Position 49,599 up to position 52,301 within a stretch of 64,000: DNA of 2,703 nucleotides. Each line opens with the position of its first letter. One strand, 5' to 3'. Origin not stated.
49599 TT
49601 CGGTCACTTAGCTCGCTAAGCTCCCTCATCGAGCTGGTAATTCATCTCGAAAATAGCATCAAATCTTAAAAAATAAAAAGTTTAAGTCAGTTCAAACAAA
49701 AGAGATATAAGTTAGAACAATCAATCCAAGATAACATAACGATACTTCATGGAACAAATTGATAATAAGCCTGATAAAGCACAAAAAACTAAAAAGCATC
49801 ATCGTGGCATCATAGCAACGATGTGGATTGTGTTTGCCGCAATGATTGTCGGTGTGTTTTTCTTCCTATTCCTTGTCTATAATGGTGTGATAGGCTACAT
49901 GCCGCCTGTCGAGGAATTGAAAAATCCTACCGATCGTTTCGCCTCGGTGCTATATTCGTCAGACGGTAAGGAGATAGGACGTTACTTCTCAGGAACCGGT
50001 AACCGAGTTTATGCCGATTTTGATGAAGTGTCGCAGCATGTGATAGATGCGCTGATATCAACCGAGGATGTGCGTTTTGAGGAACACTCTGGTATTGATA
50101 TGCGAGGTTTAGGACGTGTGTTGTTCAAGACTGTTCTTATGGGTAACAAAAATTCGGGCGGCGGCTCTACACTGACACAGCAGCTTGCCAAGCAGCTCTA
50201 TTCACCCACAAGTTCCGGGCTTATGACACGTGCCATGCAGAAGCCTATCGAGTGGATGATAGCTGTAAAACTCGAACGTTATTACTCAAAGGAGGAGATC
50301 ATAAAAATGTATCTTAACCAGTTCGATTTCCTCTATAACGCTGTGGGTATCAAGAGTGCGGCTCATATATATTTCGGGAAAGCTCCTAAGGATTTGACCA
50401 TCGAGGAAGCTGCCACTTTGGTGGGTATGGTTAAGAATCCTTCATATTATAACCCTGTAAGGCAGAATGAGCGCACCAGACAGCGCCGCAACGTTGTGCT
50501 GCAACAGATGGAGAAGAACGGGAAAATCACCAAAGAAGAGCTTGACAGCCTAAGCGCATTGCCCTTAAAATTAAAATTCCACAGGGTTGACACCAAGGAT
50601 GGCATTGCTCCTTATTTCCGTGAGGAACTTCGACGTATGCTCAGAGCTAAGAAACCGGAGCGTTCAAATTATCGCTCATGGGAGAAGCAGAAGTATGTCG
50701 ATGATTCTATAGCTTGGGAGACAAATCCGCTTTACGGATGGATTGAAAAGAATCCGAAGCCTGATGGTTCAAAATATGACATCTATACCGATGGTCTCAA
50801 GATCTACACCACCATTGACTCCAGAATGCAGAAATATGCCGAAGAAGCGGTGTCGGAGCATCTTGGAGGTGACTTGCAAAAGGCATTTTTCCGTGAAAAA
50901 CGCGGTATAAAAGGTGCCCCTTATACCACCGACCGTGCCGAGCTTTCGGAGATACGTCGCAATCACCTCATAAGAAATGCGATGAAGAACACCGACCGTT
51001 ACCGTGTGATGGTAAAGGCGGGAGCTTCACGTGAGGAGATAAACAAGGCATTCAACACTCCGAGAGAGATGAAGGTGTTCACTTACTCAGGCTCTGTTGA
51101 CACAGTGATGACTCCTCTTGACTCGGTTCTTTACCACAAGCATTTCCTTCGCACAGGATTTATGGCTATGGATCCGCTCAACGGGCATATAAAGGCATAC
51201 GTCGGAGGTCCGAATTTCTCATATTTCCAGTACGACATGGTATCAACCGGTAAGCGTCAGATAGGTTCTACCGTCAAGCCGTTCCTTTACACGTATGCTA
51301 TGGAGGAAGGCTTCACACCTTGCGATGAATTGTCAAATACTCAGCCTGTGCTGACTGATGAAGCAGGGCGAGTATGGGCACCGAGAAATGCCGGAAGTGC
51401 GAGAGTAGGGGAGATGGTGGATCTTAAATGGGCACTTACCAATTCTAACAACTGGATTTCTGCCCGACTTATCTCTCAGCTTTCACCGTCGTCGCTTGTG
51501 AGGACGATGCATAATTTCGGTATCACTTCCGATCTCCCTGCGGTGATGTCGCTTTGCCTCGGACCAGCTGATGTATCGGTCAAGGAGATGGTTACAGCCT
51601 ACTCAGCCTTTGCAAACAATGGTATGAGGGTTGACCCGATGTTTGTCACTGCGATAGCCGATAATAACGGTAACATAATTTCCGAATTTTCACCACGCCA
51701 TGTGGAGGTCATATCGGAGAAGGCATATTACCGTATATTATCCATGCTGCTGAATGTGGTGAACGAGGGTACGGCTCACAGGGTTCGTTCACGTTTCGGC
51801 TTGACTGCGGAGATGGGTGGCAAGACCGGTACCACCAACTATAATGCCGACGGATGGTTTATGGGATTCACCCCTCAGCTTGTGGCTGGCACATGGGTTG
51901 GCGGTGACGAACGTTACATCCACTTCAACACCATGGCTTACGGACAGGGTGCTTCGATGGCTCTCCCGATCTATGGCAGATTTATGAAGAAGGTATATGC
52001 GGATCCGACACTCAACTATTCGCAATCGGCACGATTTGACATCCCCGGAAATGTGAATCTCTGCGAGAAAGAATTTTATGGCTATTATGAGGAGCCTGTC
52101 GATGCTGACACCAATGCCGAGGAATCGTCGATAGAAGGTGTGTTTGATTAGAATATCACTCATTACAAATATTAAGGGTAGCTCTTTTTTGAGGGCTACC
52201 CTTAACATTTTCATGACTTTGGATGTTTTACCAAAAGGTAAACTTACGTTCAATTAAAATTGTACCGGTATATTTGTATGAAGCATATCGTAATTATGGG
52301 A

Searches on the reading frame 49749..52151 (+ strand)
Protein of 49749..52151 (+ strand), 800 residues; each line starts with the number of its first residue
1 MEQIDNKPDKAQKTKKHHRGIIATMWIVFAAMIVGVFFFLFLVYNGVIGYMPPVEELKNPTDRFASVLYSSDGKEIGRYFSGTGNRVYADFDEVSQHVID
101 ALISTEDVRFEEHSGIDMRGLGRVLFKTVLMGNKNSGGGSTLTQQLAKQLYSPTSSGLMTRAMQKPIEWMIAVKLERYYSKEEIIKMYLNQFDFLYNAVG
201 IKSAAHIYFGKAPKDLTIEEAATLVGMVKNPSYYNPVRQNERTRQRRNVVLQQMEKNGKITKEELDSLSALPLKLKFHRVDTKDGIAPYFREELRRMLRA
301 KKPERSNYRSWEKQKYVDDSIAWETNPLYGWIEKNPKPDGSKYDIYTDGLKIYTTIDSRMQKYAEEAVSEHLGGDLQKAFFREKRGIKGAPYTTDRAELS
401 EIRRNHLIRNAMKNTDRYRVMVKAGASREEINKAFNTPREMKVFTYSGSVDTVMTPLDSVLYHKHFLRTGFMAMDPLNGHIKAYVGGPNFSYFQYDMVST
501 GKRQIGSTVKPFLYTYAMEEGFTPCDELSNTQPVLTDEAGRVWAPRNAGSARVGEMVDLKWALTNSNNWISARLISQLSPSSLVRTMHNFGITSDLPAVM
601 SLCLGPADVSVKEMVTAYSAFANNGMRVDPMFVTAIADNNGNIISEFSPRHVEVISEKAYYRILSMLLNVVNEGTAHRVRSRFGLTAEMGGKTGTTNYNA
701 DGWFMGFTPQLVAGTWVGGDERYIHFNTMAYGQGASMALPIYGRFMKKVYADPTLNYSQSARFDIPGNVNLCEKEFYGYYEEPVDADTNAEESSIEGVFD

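Call 22: find_homologous_proteins(query=window:49749-52151:+, max_evalue=1e-100)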
Query window:49749-52151:+ (800 aa): 8000 proteins with E <= 1e-100 among 8000 candidates; the best 120 are listed.
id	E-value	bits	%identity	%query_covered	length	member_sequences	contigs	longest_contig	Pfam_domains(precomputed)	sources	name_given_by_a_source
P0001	0.0e+0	1740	93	100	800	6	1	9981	PF28500.1,PF00912.29,PF00905.28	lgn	-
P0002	0.0e+0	1696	90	100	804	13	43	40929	PF28500.1,PF00912.29,PF00905.28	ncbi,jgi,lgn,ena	-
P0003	0.0e+0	1683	91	98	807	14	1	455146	PF28500.1,PF00912.29,PF00905.28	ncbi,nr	ncbi:MAG: penicillin-binding protein [Paenibacillus sp.]|nr:penicillin-binding protein [Paenibacillu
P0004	0.0e+0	1680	91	99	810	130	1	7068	PF28500.1,PF00912.29,PF00905.28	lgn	-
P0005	0.0e+0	1671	89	100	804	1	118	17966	PF28500.1,PF00912.29,PF00905.28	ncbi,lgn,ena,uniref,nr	ncbi:transglycosylase domain-containing protein [uncultured Duncaniella sp.]|uniref:transglycosylase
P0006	0.0e+0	1670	90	99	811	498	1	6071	PF28500.1,PF00912.29,PF00905.28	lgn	-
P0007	0.0e+0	1670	89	100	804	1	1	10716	PF28500.1,PF00912.29,PF00905.28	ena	-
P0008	0.0e+0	1670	89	100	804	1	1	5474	PF28500.1,PF00912.29,PF00905.28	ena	-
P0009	0.0e+0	1669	90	99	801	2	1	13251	PF28500.1,PF00912.29,PF00905.28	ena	-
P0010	0.0e+0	1669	89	100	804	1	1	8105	PF28500.1,PF00912.29,PF00905.28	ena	-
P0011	0.0e+0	1669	89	100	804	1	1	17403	PF28500.1,PF00912.29,PF00905.28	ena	-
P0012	0.0e+0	1668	89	100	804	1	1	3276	PF28500.1,PF00912.29,PF00905.28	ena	-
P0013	0.0e+0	1668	89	100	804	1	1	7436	PF28500.1,PF00912.29,PF00905.28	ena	-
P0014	0.0e+0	1668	89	100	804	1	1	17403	PF28500.1,PF00912.29,PF00905.28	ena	-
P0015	0.0e+0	1667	89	100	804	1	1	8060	PF28500.1,PF00912.29,PF00905.28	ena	-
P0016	0.0e+0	1667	89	100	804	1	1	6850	PF28500.1,PF00912.29,PF00905.28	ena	-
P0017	0.0e+0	1665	89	100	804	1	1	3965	PF28500.1,PF00912.29,PF00905.28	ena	-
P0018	0.0e+0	1661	89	100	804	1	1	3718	PF28500.1,PF00912.29,PF00905.28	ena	-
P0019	0.0e+0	1646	88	99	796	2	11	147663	PF28500.1,PF00912.29,PF00905.28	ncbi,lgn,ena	-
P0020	0.0e+0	1643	90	99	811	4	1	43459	PF28500.1,PF00912.29,PF00905.28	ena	-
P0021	0.0e+0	1640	88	100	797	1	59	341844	PF28500.1,PF00912.29,PF00905.28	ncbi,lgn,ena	-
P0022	0.0e+0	1640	87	100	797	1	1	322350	PF28500.1,PF00912.29,PF00905.28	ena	-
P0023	0.0e+0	1637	89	98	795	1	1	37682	PF28500.1,PF00912.29,PF00905.28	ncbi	-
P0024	0.0e+0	1637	87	100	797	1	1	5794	PF28500.1,PF00912.29,PF00905.28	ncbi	-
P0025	0.0e+0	1634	87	100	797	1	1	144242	PF28500.1,PF00912.29,PF00905.28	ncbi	-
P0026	0.0e+0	1631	89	98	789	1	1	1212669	PF28500.1,PF00912.29,PF00905.28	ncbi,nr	ncbi:MAG: penicillin-binding protein [Muribaculaceae bacterium]|nr:penicillin-binding protein [Murib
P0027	0.0e+0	1629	88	98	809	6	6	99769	PF28500.1,PF00912.29,PF00905.28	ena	-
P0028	0.0e+0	1629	88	98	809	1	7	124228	PF28500.1,PF00912.29,PF00905.28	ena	-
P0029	0.0e+0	1627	88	98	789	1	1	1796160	PF28500.1,PF00912.29,PF00905.28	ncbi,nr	ncbi:MAG: transglycosylase domain-containing protein [Muribaculaceae bacterium]|nr:transglycosylase 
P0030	0.0e+0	1627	88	98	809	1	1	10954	PF28500.1,PF00912.29,PF00905.28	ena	-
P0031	0.0e+0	1617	88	98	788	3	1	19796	PF28500.1,PF00912.29,PF00905.28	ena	-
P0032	0.0e+0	1616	87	99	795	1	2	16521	PF28500.1,PF00912.29,PF00905.28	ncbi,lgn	-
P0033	0.0e+0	1605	87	98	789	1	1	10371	PF28500.1,PF00912.29,PF00905.28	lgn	-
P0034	0.0e+0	1604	87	98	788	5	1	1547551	PF28500.1,PF00912.29,PF00905.28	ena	-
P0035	0.0e+0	1603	88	97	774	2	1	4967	PF28500.1,PF00912.29,PF00905.28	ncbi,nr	ncbi:MAG: penicillin-binding protein [Duncaniella sp.]|nr:penicillin-binding protein [Duncaniella sp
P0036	0.0e+0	1597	88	97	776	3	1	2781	PF28500.1,PF00912.29,PF00905.28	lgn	-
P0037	0.0e+0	1597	85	99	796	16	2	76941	PF28500.1,PF00912.29,PF00905.28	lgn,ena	-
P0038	0.0e+0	1595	85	99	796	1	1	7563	PF28500.1,PF00912.29,PF00905.28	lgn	-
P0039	0.0e+0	1594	85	99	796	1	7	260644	PF28500.1,PF00912.29,PF00905.28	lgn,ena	-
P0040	0.0e+0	1594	85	99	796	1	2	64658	PF28500.1,PF00912.29,PF00905.28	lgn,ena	-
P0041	0.0e+0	1593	85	99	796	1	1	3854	PF28500.1,PF00912.29,PF00905.28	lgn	-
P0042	0.0e+0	1592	85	99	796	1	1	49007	PF28500.1,PF00912.29,PF00905.28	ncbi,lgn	-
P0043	0.0e+0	1580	86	100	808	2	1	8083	PF28500.1,PF00912.29,PF00905.28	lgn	-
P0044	0.0e+0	1574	86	98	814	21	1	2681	PF28500.1,PF00912.29,PF00905.28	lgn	-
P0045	0.0e+0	1574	85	99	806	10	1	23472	PF28500.1,PF00912.29,PF00905.28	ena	-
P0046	0.0e+0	1574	84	99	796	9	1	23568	PF28500.1,PF00912.29,PF00905.28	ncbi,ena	-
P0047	0.0e+0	1521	82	100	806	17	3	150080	PF28500.1,PF00912.29,PF00905.28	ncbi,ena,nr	ncbi:MAG: penicillin-binding protein [Barnesiella sp.]|nr:penicillin-binding protein [Barnesiella sp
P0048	0.0e+0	1505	80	99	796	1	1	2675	PF28500.1,PF00912.29,PF00905.28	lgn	-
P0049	0.0e+0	1504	81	100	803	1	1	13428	PF28500.1,PF00912.29,PF00905.28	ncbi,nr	ncbi:MAG: penicillin-binding protein [Lachnoclostridium sp.]|nr:penicillin-binding protein [Lachnocl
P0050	0.0e+0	1481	82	99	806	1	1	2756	PF28500.1,PF00912.29,PF00905.28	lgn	-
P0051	0.0e+0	1481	78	99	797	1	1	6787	PF28500.1,PF00912.29,PF00905.28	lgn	-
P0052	0.0e+0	1479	78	99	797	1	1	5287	PF28500.1,PF00912.29,PF00905.28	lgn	-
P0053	0.0e+0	1478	78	99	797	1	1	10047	PF28500.1,PF00912.29,PF00905.28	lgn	-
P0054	0.0e+0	1476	79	99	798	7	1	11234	PF28500.1,PF00912.29,PF00905.28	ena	-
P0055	0.0e+0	1451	77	99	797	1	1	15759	PF28500.1,PF00912.29,PF00905.28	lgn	-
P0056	0.0e+0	1450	78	99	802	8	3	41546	PF28500.1,PF00912.29,PF00905.28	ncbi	-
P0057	0.0e+0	1443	76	99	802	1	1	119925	PF28500.1,PF00912.29,PF00905.28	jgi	-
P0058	0.0e+0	1439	77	100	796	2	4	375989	PF28500.1,PF00912.29,PF00905.28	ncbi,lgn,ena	-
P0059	0.0e+0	1437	77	99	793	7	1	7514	PF28500.1,PF00912.29,PF00905.28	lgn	-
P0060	0.0e+0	1433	77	98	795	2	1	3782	PF28500.1,PF00912.29,PF00905.28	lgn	-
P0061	0.0e+0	1432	75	100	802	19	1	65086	PF28500.1,PF00912.29,PF00905.28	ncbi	-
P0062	0.0e+0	1430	78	98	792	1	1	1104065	PF28500.1,PF00912.29,PF00905.28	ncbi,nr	ncbi:MAG: penicillin-binding protein [Clostridium sp.]|nr:penicillin-binding protein [Clostridium sp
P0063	0.0e+0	1427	77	99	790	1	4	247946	PF28500.1,PF00912.29,PF00905.28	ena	-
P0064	0.0e+0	1427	76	99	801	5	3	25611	PF28500.1,PF00912.29,PF00905.28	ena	-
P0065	0.0e+0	1427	77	99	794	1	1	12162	PF28500.1,PF00912.29,PF00905.28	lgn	-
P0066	0.0e+0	1426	77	99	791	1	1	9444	PF28500.1,PF00912.29,PF00905.28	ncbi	-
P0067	0.0e+0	1425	77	99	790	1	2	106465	PF28500.1,PF00912.29,PF00905.28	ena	-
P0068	0.0e+0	1425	77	99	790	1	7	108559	PF28500.1,PF00912.29,PF00905.28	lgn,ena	-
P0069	0.0e+0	1424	77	99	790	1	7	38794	PF28500.1,PF00912.29,PF00905.28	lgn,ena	-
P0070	0.0e+0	1423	77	99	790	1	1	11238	PF28500.1,PF00912.29,PF00905.28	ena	-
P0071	0.0e+0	1423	77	98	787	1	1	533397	PF28500.1,PF00912.29,PF00905.28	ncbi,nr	ncbi:MAG: transglycosylase domain-containing protein [Muribaculaceae bacterium]|nr:transglycosylase 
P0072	0.0e+0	1423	77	99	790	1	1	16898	PF28500.1,PF00912.29,PF00905.28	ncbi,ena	-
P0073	0.0e+0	1423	77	99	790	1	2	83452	PF28500.1,PF00912.29,PF00905.28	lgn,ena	-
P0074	0.0e+0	1423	77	99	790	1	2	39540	PF28500.1,PF00912.29,PF00905.28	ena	-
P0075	0.0e+0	1423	77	99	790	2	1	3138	PF28500.1,PF00912.29,PF00905.28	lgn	-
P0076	0.0e+0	1422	77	99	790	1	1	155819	PF28500.1,PF00912.29,PF00905.28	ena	-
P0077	0.0e+0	1421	77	99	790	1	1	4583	PF28500.1,PF00912.29,PF00905.28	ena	-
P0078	0.0e+0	1420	77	99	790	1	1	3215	PF28500.1,PF00912.29,PF00905.28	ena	-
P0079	0.0e+0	1419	77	98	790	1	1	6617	PF28500.1,PF00912.29,PF00905.28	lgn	-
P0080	0.0e+0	1419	77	98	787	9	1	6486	PF28500.1,PF00912.29,PF00905.28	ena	-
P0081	0.0e+0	1417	77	98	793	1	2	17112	PF28500.1,PF00912.29,PF00905.28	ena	-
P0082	0.0e+0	1417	77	97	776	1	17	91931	PF28500.1,PF00912.29,PF00905.28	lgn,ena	-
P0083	0.0e+0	1417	78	97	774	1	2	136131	PF28500.1,PF00912.29,PF00905.28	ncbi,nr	ncbi:MAG: penicillin-binding protein [Bacteroides sp.]|nr:penicillin-binding protein [Bacteroides sp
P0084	0.0e+0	1416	77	97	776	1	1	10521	PF28500.1,PF00912.29,PF00905.28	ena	-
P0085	0.0e+0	1416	75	100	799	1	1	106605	PF28500.1,PF00912.29,PF00905.28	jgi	-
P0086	0.0e+0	1416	77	99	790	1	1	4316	PF28500.1,PF00912.29,PF00905.28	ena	-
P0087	0.0e+0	1414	78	97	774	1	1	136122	PF28500.1,PF00912.29,PF00905.28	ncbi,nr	ncbi:MAG: penicillin-binding protein [Bacteroides sp.]|nr:penicillin-binding protein [Bacteroides sp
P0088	0.0e+0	1414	77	99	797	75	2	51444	PF28500.1,PF00912.29,PF00905.28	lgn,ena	-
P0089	0.0e+0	1412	77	98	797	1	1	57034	PF28500.1,PF00912.29,PF00905.28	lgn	-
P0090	0.0e+0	1412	77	98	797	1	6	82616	PF28500.1,PF00912.29,PF00905.28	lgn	-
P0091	0.0e+0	1411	77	98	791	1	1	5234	PF28500.1,PF00912.29,PF00905.28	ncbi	-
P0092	0.0e+0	1411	76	100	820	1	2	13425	PF28500.1,PF00912.29,PF00905.28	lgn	-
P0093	0.0e+0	1410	78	97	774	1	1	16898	PF28500.1,PF00912.29,PF00905.28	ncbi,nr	ncbi:MAG: penicillin-binding protein [Paramuribaculum sp.]|nr:penicillin-binding protein [Paramuriba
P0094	0.0e+0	1409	76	100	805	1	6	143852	PF28500.1,PF00912.29,PF00905.28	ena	-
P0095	0.0e+0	1409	76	100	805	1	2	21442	PF28500.1,PF00912.29,PF00905.28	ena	-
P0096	0.0e+0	1408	76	100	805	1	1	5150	PF28500.1,PF00912.29,PF00905.28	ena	-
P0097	0.0e+0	1407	77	98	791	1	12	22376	PF28500.1,PF00912.29,PF00905.28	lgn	-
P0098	0.0e+0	1407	77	98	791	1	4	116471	PF28500.1,PF00912.29,PF00905.28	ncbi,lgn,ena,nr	ncbi:MAG: transglycosylase domain-containing protein [Muribaculaceae bacterium]|nr:transglycosylase 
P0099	0.0e+0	1407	76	100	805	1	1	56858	PF28500.1,PF00912.29,PF00905.28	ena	-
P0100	0.0e+0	1407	76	100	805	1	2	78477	PF28500.1,PF00912.29,PF00905.28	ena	-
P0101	0.0e+0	1406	77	98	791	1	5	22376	PF28500.1,PF00912.29,PF00905.28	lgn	-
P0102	0.0e+0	1406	76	100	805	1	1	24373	PF28500.1,PF00912.29,PF00905.28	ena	-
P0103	0.0e+0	1406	76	100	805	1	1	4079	PF28500.1,PF00912.29,PF00905.28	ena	-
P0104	0.0e+0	1405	76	98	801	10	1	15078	PF28500.1,PF00912.29,PF00905.28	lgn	-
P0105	0.0e+0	1405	77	98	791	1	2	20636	PF28500.1,PF00912.29,PF00905.28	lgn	-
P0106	0.0e+0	1404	77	98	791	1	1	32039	PF28500.1,PF00912.29,PF00905.28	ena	-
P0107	0.0e+0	1403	75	99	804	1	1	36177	PF28500.1,PF00912.29,PF00905.28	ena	-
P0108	0.0e+0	1403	75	98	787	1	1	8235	PF28500.1,PF00912.29,PF00905.28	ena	-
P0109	0.0e+0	1401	76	99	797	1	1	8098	PF28500.1,PF00912.29,PF00905.28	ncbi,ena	-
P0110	0.0e+0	1401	78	97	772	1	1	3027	PF28500.1,PF00912.29,PF00905.28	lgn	-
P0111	0.0e+0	1401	78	96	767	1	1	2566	PF28500.1,PF00912.29,PF00905.28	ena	-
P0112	0.0e+0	1401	75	99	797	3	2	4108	PF28500.1,PF00912.29,PF00905.28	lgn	-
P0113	0.0e+0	1400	75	99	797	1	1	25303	PF28500.1,PF00912.29,PF00905.28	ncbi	-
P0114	0.0e+0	1400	76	98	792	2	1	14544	PF28500.1,PF00912.29,PF00905.28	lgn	-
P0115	0.0e+0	1398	75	99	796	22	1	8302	PF28500.1,PF00912.29,PF00905.28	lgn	-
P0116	0.0e+0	1398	76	98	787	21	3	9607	PF28500.1,PF00912.29,PF00905.28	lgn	-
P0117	0.0e+0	1397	74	100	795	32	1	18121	PF28500.1,PF00912.29,PF00905.28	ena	-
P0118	0.0e+0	1397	75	99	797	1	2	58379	PF28500.1,PF00912.29,PF00905.28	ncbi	-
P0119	0.0e+0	1396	75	99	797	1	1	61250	PF28500.1,PF00912.29,PF00905.28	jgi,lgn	-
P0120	0.0e+0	1395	75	99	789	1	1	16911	PF28500.1,PF00912.29,PF00905.28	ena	-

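Call 23: find_encoding_contigs(protein=window:49749-52151:+, flank=3000, max_places=10)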
Protein window:49749-52151:+ (800 aa): 24 contigs read that carry it; 1 place shown.
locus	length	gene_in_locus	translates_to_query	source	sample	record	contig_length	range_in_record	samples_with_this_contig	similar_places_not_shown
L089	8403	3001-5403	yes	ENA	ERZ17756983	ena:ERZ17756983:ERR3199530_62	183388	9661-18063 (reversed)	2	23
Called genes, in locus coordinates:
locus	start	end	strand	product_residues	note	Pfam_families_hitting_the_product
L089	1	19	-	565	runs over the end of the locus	PF06826:Asp-Al_Ex, PF02080:TrkA_C (weak), PF06826:Asp-Al_Ex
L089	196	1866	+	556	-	PF03063:Prismane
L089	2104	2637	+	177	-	-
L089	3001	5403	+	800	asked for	PF00912:Transgly, PF28500:PBP_middle, PF00905:Transpeptidase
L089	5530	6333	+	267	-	PF00106:adh_short, PF13561:adh_short_C2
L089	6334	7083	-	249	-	PF00072:Response_reg, PF04397:LytTR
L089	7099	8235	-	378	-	PF06580:His_kinase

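Call 24: find_encoding_contigs(protein=P0002, flank=2500, max_places=3)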
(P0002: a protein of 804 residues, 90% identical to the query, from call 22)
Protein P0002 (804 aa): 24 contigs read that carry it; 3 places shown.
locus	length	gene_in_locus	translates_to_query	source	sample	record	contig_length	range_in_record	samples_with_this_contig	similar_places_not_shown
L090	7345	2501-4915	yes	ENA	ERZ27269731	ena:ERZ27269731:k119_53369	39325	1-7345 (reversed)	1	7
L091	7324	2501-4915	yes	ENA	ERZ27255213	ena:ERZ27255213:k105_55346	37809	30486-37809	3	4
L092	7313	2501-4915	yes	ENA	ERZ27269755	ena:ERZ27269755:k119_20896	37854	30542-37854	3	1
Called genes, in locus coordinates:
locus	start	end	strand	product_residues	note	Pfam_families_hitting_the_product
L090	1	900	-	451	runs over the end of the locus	-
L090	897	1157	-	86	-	-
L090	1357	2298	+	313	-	PF01370:Epimerase, PF04321:RmlD_sub_bind (weak), PF16363:GDP_Man_Dehyd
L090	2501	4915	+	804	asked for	PF00912:Transgly, PF28500:PBP_middle, PF00905:Transpeptidase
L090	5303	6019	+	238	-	-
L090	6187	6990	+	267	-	PF00106:adh_short, PF13561:adh_short_C2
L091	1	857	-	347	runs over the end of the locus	PF01757:Acyl_transf_3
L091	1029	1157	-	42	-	-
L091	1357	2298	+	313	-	PF01370:Epimerase, PF04321:RmlD_sub_bind (weak), PF16363:GDP_Man_Dehyd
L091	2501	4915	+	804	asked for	PF00912:Transgly, PF28500:PBP_middle, PF00905:Transpeptidase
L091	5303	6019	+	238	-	-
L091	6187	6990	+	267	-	PF00106:adh_short, PF13561:adh_short_C2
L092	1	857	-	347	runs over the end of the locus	PF01757:Acyl_transf_3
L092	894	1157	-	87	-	-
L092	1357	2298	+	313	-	PF01370:Epimerase, PF04321:RmlD_sub_bind (weak), PF16363:GDP_Man_Dehyd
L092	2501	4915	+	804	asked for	PF00912:Transgly, PF28500:PBP_middle, PF00905:Transpeptidase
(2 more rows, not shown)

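Call 25: find_encoding_contigs(protein=P0005, flank=2500, max_places=3)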
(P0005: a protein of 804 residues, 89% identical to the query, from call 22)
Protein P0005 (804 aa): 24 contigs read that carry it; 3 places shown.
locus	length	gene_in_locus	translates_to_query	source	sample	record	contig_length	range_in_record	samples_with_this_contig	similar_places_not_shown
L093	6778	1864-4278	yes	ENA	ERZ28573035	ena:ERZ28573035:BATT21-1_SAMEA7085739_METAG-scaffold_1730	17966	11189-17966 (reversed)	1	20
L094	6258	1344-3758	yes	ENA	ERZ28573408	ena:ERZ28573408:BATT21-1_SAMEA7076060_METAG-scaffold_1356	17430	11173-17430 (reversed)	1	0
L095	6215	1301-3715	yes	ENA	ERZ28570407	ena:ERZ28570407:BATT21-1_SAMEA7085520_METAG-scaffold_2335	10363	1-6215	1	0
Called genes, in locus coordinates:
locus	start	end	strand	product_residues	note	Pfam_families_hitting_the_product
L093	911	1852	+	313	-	PF01370:Epimerase, PF04321:RmlD_sub_bind (faint), PF16363:GDP_Man_Dehyd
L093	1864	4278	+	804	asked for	PF00912:Transgly, PF28500:PBP_middle, PF00905:Transpeptidase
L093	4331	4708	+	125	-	-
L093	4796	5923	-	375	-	PF13439:Glyco_transf_4, PF13579:Glyco_trans_4_4 (weak), PF20706:GT4-conflict (faint), PF00534:Glycos_transf_1, PF13692:Glyco_trans_1_4, PF13524:Glyco_trans_1_2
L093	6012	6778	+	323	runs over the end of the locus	PF00535:Glycos_transf_2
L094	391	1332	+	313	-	PF01370:Epimerase, PF04321:RmlD_sub_bind (faint), PF16363:GDP_Man_Dehyd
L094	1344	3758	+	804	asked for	PF00912:Transgly, PF28500:PBP_middle, PF00905:Transpeptidase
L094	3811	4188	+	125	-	-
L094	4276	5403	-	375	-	PF13439:Glyco_transf_4, PF13579:Glyco_trans_4_4 (weak), PF20706:GT4-conflict (faint), PF00534:Glycos_transf_1, PF13692:Glyco_trans_1_4, PF13524:Glyco_trans_1_2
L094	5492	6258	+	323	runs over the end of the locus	PF00535:Glycos_transf_2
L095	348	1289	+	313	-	PF01370:Epimerase, PF04321:RmlD_sub_bind (faint), PF16363:GDP_Man_Dehyd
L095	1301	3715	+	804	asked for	PF00912:Transgly, PF28500:PBP_middle, PF00905:Transpeptidase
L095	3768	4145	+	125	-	-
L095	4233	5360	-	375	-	PF13439:Glyco_transf_4, PF13579:Glyco_trans_4_4 (weak), PF20706:GT4-conflict (faint), PF00534:Glycos_transf_1, PF13692:Glyco_trans_1_4, PF13524:Glyco_trans_1_2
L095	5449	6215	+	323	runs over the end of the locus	PF00535:Glycos_transf_2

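Call 26: find_encoding_contigs(protein=P0021, flank=2500, max_places=3)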
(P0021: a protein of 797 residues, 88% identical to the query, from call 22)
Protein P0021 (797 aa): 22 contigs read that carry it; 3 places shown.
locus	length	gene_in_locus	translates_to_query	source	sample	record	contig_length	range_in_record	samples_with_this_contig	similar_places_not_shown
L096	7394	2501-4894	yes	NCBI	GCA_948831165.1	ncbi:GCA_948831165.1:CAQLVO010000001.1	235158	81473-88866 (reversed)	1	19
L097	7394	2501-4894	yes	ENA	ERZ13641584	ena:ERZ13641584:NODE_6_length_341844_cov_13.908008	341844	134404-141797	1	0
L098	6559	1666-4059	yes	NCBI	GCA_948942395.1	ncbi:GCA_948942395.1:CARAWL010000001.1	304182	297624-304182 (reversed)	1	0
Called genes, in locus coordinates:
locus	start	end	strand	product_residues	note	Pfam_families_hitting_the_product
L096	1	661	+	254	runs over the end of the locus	PF10988:DUF2807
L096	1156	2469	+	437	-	PF03721:UDPG_MGDP_dh_N, PF00984:UDPG_MGDP_dh, PF03720:UDPG_MGDP_dh_C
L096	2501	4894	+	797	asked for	PF00912:Transgly, PF28500:PBP_middle, PF00905:Transpeptidase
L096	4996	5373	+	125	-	-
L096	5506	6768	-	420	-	PF03544:TonB_C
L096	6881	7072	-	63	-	-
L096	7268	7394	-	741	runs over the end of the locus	PF16875:Glyco_hydro_36N, PF02065:Melibiase, PF02638:GHL10 (weak), PF16874:Glyco_hydro_36C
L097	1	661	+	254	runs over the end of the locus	PF10988:DUF2807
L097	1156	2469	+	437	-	PF03721:UDPG_MGDP_dh_N, PF00984:UDPG_MGDP_dh, PF03720:UDPG_MGDP_dh_C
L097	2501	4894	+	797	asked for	PF00912:Transgly, PF28500:PBP_middle, PF00905:Transpeptidase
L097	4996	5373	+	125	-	-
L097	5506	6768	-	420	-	PF03544:TonB_C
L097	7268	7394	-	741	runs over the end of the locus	PF16875:Glyco_hydro_36N, PF02065:Melibiase, PF02638:GHL10 (weak), PF16874:Glyco_hydro_36C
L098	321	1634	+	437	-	PF03721:UDPG_MGDP_dh_N, PF00984:UDPG_MGDP_dh, PF03720:UDPG_MGDP_dh_C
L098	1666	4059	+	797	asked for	PF00912:Transgly, PF28500:PBP_middle, PF00905:Transpeptidase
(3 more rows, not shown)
